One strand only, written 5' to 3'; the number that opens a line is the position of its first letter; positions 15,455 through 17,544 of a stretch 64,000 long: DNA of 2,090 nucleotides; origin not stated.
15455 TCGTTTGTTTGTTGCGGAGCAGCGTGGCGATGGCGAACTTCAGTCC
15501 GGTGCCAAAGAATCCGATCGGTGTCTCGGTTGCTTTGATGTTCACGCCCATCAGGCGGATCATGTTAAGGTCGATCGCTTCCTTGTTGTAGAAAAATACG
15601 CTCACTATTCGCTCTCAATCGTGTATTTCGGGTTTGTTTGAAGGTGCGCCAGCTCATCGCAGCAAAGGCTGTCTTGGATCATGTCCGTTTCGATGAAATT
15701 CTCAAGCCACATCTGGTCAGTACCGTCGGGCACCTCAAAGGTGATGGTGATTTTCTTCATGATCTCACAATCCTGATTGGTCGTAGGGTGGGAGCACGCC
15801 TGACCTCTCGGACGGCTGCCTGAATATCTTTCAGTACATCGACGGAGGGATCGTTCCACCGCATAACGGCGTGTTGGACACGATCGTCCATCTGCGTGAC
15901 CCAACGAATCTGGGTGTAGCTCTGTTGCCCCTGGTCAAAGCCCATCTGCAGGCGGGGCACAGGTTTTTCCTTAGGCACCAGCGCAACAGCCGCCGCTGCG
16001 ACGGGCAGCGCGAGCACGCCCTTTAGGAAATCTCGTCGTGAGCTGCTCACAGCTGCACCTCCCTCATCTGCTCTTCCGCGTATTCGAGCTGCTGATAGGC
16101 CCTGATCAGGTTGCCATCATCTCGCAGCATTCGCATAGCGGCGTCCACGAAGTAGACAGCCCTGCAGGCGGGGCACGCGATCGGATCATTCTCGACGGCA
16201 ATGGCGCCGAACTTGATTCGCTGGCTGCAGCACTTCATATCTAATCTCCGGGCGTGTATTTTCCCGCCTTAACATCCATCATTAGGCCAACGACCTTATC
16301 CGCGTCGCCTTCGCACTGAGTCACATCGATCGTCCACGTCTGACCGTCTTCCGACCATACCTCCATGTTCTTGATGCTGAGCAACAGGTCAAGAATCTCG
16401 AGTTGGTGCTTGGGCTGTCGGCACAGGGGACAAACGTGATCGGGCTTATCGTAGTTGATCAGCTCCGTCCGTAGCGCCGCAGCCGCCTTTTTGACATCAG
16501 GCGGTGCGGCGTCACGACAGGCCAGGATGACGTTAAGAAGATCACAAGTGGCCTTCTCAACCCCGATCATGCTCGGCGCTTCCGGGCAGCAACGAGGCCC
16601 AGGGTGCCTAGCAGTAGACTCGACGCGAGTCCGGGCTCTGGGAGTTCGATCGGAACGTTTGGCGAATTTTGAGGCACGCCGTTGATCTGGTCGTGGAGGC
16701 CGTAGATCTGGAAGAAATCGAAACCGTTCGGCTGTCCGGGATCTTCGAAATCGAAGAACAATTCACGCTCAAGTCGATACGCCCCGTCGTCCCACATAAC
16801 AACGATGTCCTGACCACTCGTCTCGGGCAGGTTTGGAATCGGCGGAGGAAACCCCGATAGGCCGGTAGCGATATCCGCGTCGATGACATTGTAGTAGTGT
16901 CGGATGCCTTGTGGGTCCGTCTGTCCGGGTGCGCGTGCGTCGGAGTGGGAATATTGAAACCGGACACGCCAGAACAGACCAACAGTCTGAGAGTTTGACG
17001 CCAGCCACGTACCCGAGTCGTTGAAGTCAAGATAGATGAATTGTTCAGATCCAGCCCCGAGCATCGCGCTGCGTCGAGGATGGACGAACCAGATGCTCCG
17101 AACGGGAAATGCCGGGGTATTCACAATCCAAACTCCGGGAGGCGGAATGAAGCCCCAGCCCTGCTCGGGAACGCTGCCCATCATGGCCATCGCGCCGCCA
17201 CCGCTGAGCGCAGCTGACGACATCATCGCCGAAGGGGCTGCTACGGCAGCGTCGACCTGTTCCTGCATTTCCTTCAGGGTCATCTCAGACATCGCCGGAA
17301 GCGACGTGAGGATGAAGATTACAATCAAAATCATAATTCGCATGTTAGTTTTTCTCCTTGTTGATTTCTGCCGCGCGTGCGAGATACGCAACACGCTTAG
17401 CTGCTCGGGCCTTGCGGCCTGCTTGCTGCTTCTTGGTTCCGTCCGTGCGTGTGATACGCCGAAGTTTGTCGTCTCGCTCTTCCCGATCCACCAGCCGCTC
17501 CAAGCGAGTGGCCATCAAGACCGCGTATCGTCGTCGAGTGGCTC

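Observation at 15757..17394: Phage-encoded exported proteins: a Tat-signal protein and a secreted PEP-CTERM protein inside the early operon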

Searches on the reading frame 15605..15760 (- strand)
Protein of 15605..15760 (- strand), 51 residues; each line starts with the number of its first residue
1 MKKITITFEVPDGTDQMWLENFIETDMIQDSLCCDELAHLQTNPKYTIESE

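Call 47: search_protein_families(library=phrogs, proteins=[window:15605-15760:-], max_evalue=0.1)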
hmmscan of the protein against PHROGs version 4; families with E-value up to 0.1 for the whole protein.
window:15605-15760:- (51 aa): 1 family
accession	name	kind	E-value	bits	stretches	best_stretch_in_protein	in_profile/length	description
phrog_36795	-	unknown function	0.037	14.8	1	1-36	144-179/188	-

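Call 101: search_protein_families(library=padloc, proteins=[window:15605-15760:-], max_evalue=0.01)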
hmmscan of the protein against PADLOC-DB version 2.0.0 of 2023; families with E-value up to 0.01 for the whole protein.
window:15605-15760:- (51 aa): 0 families

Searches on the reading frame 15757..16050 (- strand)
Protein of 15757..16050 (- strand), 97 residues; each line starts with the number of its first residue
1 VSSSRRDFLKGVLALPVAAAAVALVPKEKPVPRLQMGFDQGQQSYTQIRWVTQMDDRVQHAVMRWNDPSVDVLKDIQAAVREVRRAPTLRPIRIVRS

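Call 4: search_protein_families(library=ncbifam, proteins=[window:15757-16050:-], max_evalue=1)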
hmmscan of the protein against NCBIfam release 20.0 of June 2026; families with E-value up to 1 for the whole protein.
window:15757-16050:- (97 aa): 3 families
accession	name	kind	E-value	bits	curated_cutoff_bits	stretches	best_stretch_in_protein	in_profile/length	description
TIGR01409.1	TAT_signal_seq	domain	5.7e-05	23.3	16.7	1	4-25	2-23/29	twin-arginine translocation signal domain-containing protein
TIGR02811.1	formate_TAT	hypoth_equivalog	0.014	15.7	48.45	1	3-25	9-31/66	formate dehydrogenase region TAT target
NF047410.1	CotG_ExsB_Nterm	domain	0.45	10.5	28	0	74-86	4-16/26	CotG/ExsB N-terminal domain-containing protein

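Call 5: search_protein_families(library=pfam, proteins=[window:15757-16050:-], max_evalue=1)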
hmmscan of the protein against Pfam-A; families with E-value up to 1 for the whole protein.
window:15757-16050:- (97 aa): 1 family
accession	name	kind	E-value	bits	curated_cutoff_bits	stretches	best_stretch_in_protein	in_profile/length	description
PF10518.14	TAT_signal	-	0.0026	18.1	22.7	1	4-21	3-20/21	TAT (twin-arginine translocation) pathway signal sequence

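Call 19: find_homologous_proteins(query=window:15757-16050:-, max_evalue=0.01)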
Query window:15757-16050:- (97 aa): 1 proteins with E <= 0.01 among 35 candidates.
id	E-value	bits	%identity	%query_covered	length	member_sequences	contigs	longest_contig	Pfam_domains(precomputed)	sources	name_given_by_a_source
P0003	1.5e-55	203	100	100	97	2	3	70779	-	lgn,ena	-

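Call 20: find_encoding_contigs(protein=P0003, flank=10000, max_places=6)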
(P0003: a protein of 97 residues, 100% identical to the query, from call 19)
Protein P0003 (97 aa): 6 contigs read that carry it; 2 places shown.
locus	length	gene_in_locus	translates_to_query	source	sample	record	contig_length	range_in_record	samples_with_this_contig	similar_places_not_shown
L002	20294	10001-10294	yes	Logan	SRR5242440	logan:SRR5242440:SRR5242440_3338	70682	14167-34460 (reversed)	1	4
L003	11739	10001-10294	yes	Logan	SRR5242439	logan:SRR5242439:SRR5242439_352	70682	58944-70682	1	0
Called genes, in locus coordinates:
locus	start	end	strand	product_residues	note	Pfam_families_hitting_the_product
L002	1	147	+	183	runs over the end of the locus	-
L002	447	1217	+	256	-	-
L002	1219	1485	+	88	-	-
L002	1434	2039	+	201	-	PF10263:SprT-like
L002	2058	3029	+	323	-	PF00145:DNA_methylase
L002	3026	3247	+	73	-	-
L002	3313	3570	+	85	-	-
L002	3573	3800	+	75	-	-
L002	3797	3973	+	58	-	-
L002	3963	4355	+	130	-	-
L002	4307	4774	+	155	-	-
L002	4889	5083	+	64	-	-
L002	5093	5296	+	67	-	-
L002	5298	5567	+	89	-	-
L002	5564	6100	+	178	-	PF16473:Rv2179c-like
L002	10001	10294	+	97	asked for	-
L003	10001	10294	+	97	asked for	-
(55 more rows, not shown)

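Call 47: search_protein_families(library=phrogs, proteins=[window:15757-16050:-], max_evalue=0.1)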
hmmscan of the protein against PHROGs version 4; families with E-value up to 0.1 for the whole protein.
window:15757-16050:- (97 aa): 4 families
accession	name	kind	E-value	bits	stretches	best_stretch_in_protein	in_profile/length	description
phrog_1005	-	head and packaging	0.0024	18.2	1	49-95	138-179/315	major head protein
phrog_2142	-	unknown function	0.03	15.8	1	6-25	3-22/117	-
phrog_29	-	head and packaging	0.059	13.5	1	59-95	182-221/439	major head protein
phrog_18111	-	other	0.089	13.7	0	46-94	35-82/128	ATPase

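Call 94: search_dna_similar(query=window:15757-16050:-, collection=phages, mode=protein, max_evalue=1, max_rows=10)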
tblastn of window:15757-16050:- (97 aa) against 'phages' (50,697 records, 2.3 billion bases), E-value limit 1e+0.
No match.

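Call 100: search_solved_structures(query=window:15757-16050:-, max_evalue=10)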
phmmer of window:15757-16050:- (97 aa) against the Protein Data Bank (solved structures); distinct sequences matched with E-value up to 10: 3.
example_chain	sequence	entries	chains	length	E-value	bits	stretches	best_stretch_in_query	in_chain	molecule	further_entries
3c26_A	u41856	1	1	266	0.33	14.5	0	48-73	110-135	Putative acetyltransferase Ta0821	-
189l_A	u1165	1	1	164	0.75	13.4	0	74-92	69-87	T4 LYSOZYME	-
6zx9_C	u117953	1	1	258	1.3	12.6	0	35-90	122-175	Vpr protein fused to T4 lysozyme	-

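Call 101: search_protein_families(library=padloc, proteins=[window:15757-16050:-], max_evalue=0.01)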
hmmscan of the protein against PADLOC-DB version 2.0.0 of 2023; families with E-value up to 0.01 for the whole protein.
window:15757-16050:- (97 aa): 0 families

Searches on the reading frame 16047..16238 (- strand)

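Call 4: search_protein_families(library=ncbifam, proteins=[window:16047-16238:-], max_evalue=1)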
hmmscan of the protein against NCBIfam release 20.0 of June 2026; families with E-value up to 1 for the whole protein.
window:16047-16238:- (63 aa): 3 families
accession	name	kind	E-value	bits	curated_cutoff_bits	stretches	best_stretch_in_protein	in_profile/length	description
TIGR02098.1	MJ0042_CXXC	domain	0.0035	17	20.9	1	20-34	3-17/38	MJ0042-type zinc finger domain-containing protein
NF007236.0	PRK09665.1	equivalog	0.035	13.9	139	1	12-45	50-83/150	PTS galactitol transporter subunit IIA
TIGR04104.1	cxxc_20_cxxc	subfamily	0.12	12.8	45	1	4-37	6-43/93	TIGR04104 family putative zinc finger protein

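Call 5: search_protein_families(library=pfam, proteins=[window:16047-16238:-], max_evalue=1)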
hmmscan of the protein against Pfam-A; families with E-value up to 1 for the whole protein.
window:16047-16238:- (63 aa): 3 families
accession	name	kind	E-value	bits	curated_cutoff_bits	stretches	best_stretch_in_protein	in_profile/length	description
PF13717.11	Zn_ribbon_4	-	0.012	16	30.3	1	20-40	3-21/36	zinc-ribbon domain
PF24441.1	DUF7560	-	0.041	14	27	1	21-36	7-22/44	Family of unknown function (DUF7560)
PF09538.15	FYDLN_acid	-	0.16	13.2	23.9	1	16-39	23-48/105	Protein of unknown function (FYDLN_acid)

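Call 47: search_protein_families(library=phrogs, proteins=[window:16047-16238:-], max_evalue=0.1)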
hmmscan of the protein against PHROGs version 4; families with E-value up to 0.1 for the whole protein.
window:16047-16238:- (63 aa): 2 families
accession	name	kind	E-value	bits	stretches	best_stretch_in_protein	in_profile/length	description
phrog_27132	-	unknown function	0.082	13.9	0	6-28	14-36/78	-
phrog_8736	-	unknown function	0.092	14.4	1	11-56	20-68/93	-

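Call 101: search_protein_families(library=padloc, proteins=[window:16047-16238:-], max_evalue=0.01)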
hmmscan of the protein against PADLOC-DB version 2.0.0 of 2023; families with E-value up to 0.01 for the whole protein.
window:16047-16238:- (63 aa): 0 families

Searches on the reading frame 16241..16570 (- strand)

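Call 4: search_protein_families(library=ncbifam, proteins=[window:16241-16570:-], max_evalue=1)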
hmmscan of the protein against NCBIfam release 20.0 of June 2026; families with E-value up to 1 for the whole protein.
window:16241-16570:- (109 aa): 0 families

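Call 5: search_protein_families(library=pfam, proteins=[window:16241-16570:-], max_evalue=1)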
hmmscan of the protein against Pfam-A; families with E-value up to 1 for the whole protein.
window:16241-16570:- (109 aa): 1 family
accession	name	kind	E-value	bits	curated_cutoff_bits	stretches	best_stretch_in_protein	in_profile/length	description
PF25169.1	DUF7830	-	0.15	12.4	27.5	1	27-53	14-43/72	Domain of unknown function (DUF7830)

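Call 47: search_protein_families(library=phrogs, proteins=[window:16241-16570:-], max_evalue=0.1)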
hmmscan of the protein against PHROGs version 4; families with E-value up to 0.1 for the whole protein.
window:16241-16570:- (109 aa): 0 families

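Call 101: search_protein_families(library=padloc, proteins=[window:16241-16570:-], max_evalue=0.01)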
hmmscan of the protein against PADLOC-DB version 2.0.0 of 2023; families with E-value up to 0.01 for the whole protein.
window:16241-16570:- (109 aa): 0 families

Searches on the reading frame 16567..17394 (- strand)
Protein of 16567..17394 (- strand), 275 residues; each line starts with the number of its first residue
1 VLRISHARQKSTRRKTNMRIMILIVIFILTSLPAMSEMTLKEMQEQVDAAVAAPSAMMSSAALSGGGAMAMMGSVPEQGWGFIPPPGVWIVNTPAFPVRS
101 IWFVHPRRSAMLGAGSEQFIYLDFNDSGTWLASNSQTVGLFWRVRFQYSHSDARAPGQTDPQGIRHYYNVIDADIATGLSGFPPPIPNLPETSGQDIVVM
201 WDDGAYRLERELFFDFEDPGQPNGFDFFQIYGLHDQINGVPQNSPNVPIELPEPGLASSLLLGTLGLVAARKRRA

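Call 4: search_protein_families(library=ncbifam, proteins=[window:16567-17394:-], max_evalue=1)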
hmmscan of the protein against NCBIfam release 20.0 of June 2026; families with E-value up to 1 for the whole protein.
window:16567-17394:- (275 aa): 2 families
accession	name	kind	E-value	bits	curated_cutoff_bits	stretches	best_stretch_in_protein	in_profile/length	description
NF009487.0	PRK12849.1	subfamily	0.0088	14.3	352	1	4-69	352-417/543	chaperonin GroEL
NF009488.0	PRK12850.1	subfamily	0.27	9.7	475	1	6-69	355-418/544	chaperonin GroEL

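Call 5: search_protein_families(library=pfam, proteins=[window:16567-17394:-], max_evalue=1)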
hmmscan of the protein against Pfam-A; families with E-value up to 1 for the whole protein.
window:16567-17394:- (275 aa): 0 families

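Call 6: search_protein_families(library=ncbifam, proteins=[window:16570-17343:-], max_evalue=10)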
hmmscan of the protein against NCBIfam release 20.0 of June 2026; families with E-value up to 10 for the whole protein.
seq(258 aa): 2 families
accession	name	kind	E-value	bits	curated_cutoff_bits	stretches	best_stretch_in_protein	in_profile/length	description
NF009487.0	PRK12849.1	subfamily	0.25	9.5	352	1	15-52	380-417/543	chaperonin GroEL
TIGR02595.1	PEP_CTERM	domain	5.6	8.1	16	1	235-257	2-23/24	PEP-CTERM sorting domain-containing protein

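Call 8: find_homologous_proteins(query=window:16570-17343:-, max_evalue=0.01)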
Query seq(258 aa) (258 aa): 2 proteins with E <= 0.01 among 1378 candidates.
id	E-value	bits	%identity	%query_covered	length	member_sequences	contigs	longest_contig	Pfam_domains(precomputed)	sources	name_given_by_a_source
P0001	1.5e-169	580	100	99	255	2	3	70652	-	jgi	-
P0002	5.5e-36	142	41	77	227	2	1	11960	-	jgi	-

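Call 11: find_encoding_contigs(protein=P0002, flank=10000)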
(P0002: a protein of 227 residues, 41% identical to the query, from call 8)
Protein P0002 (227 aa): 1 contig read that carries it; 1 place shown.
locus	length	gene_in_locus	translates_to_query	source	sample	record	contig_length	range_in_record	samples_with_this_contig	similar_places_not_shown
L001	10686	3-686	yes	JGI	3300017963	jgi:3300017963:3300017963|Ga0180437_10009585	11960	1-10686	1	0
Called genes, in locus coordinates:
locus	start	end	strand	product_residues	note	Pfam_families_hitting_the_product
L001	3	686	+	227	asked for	?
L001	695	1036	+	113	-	-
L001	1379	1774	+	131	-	-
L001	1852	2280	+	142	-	-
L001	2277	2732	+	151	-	-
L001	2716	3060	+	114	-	-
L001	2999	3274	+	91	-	-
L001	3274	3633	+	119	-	-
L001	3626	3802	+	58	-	-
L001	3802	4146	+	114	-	-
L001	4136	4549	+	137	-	-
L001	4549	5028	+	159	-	-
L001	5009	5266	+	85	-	-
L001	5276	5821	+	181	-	PF01145:Band_7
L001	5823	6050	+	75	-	-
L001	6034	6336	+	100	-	-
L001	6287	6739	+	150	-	PF10686:YAcAr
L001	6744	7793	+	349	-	-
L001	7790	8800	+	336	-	PF09414:RNA_ligase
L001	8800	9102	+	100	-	-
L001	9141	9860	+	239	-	-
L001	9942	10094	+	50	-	-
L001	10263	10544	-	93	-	-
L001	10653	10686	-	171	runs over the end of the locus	-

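Call 12: find_encoding_contigs(protein=P0001, flank=10000)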
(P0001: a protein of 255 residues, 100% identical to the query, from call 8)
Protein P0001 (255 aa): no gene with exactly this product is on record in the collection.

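Call 18: find_related_loci(query=A1, collection=viral_contigs, flank=10000)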
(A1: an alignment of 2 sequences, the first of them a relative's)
Query A1 (255 aa) in viral_contigs; peptide patterns used: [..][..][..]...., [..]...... (x = any residue, [..] = any of these).
93 stretches matched a pattern, but none encodes a relative of the query by tblastn (E <= 1e-3).

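Call 28: search_protein_representatives(alignment_id=A1)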
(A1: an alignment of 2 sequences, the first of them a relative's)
Query: 2 sequences, 264 profile positions. Proteins with E-value up to 0.001 (for the whole library): 3; up to 1e-10: 2; up to 1e-30: 2. The best 3 are listed.
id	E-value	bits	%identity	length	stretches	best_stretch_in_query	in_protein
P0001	1.0e-149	513.7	-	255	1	1-264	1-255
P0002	4.1e-129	446.1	-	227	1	34-264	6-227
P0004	7.4e-09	51.9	-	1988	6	141-165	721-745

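Call 36: predict_structure(alignment_id=A1)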
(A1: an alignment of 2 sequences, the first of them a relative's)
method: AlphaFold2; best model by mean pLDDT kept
length: 255 residues; sequences in the alignment: 2
mean_pLDDT: 34.3   pTM: 0.23
mean pLDDT of the five models: 34.3, 33.0, 33.0, 30.9, 29.9
residues with pLDDT >= 90: 0; 70-90: 0; 50-70: 26; < 50: 229
segments of 3 or more residues with pLDDT < 50: 28-255
pLDDT, mean of each block of 10 residues (from residue 1): 56 54 53 32 26 26 24 25 28 29 33 34 42 41 42 37 30 29 28 29 26 23 29 36 43 42
secondary structure, 60 per line:
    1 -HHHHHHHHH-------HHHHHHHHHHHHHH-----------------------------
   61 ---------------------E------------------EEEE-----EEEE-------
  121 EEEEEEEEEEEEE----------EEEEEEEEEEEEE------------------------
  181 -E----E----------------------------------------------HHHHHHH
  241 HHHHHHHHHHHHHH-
elements in order: H2-10 H18-31 E101-104 E110-113 E121-133 E144-156 H234-254

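Call 42: search_protein_families(library=ncbifam, proteins=[P0002], max_evalue=1)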
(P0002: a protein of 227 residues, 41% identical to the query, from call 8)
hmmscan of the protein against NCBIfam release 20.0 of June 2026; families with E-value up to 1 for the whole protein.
P0002 (227 aa): 1 family
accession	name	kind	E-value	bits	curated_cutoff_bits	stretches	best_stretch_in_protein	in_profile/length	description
TIGR02595.1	PEP_CTERM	domain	0.14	13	16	0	202-221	1-20/24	PEP-CTERM sorting domain-containing protein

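Call 46: search_dna_similar(query=P0001, collection=phages, mode=protein, max_evalue=1, max_rows=15)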
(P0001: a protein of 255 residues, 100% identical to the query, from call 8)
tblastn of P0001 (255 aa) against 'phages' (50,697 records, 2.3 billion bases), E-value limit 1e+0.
No match.

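Call 47: search_protein_families(library=phrogs, proteins=[window:16567-17343:-], max_evalue=0.1)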
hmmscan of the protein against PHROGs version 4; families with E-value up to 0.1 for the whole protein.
window:16567-17343:- (258 aa): 0 families

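Call 55: list_cluster_members(proteins=[P0001, P0005, P0003])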
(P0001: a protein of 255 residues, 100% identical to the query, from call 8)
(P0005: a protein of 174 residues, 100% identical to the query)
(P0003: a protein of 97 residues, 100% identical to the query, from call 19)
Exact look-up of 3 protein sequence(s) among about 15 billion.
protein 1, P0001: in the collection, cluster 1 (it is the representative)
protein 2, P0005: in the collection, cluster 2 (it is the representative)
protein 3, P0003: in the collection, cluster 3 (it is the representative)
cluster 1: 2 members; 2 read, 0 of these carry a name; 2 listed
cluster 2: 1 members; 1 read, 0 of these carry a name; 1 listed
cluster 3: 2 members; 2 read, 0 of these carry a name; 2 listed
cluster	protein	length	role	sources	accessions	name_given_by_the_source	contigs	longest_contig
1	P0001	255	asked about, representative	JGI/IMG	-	-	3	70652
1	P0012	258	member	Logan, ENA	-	-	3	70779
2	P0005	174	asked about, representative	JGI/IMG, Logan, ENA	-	-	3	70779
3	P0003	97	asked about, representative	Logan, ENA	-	-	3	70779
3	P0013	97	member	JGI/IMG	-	-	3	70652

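Call 76: search_protein_families(library=ncbifam, proteins=[L001:9141-9860:+], max_evalue=1)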
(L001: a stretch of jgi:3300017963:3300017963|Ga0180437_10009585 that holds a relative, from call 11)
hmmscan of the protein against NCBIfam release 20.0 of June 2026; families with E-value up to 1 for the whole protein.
L001:9141-9860:+ (239 aa): 8 families
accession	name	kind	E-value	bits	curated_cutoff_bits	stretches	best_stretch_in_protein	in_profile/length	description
NF041538.1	PEP_EDSA_1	subfamily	4e-05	23.4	100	1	218-239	285-306/307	EDSAP-1 family PEP-CTERM protein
NF038125.1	PEP_CTERM_THxN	subfamily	0.00029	20.5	85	1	218-239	224-245/246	THxN family PEP-CTERM protein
NF038120.1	PEP_CTERM_QFxxD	subfamily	0.0014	18.6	80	1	218-239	194-215/215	NF038120 family PEP-CTERM protein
NF033554.9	floc_PepA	equivalog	0.0063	16.3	80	1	164-239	180-259/261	flocculation-associated PEP-CTERM protein PepA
NF038129.1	PEP_NF038129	equivalog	0.0086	15.9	65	1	214-239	168-193/194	NF038129 family PEP-CTERM protein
NF041927.1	Xrt_dep_XDP1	equivalog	0.014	15.4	125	1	218-239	220-241/242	exosortase-dependent surface protein XDP1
TIGR02595.1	PEP_CTERM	domain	0.017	16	16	1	218-238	2-21/24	PEP-CTERM sorting domain-containing protein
NF038124.1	PEP_CTERM_TLD_A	exception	0.066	12.8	100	1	212-239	206-233/235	PEP_CTERM-anchored TLD domain-containing protein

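Call 83: search_dna_similar(query=L001:9141-9860:+, collection=phages, mode=protein, max_evalue=1, max_rows=10)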
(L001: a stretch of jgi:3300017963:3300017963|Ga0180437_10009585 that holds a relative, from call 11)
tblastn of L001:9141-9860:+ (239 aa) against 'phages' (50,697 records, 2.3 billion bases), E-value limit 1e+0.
No match.

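Call 84: find_related_loci(query=A4, collection=viral_contigs, flank=10000)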
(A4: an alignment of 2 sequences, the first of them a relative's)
Query A4 (239 aa) in viral_contigs; peptide patterns used: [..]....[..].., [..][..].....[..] (x = any residue, [..] = any of these).
21 stretches matched a pattern; 1 encode a relative of the query (tblastn E <= 1e-3); 1 distinct loci.
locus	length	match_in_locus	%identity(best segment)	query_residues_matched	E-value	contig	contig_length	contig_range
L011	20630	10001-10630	74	17-224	3e-101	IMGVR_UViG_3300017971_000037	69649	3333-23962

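Call 86: find_related_loci(query=A1, collection=metagenome_contigs, flank=10000)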
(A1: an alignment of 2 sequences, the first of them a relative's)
Query A1 (255 aa) in metagenome_contigs; peptide patterns used: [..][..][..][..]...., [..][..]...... (x = any residue, [..] = any of these).
600 stretches matched a pattern (row limit reached: there are more); 1 encode a relative of the query (tblastn E <= 1e-3); 1 distinct loci.
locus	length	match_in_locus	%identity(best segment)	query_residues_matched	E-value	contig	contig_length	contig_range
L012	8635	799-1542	38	2-255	8e-41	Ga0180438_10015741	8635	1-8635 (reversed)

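Call 99: search_solved_structures(query=A5, max_evalue=10)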
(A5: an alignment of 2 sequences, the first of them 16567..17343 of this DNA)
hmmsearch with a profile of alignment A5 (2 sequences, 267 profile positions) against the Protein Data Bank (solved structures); distinct sequences matched with E-value up to 10: 4.
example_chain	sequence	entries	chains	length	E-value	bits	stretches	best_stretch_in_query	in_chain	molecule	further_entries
7w27_C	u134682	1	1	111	1.4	11.6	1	133-161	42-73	BEN domain-containing protein 3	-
7v9f_A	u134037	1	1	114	1.5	11.6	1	133-161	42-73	BEN domain-containing protein 3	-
7v9g_A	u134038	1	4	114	1.5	11.6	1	133-161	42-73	BEN domain-containing protein 3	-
7v9i_A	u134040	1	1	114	1.6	11.5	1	133-161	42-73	BEN domain-containing protein 3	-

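Call 101: search_protein_families(library=padloc, proteins=[window:16567-17343:-], max_evalue=0.01)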
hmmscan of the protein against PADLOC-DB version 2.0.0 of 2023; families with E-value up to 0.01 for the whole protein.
window:16567-17343:- (258 aa): 0 families
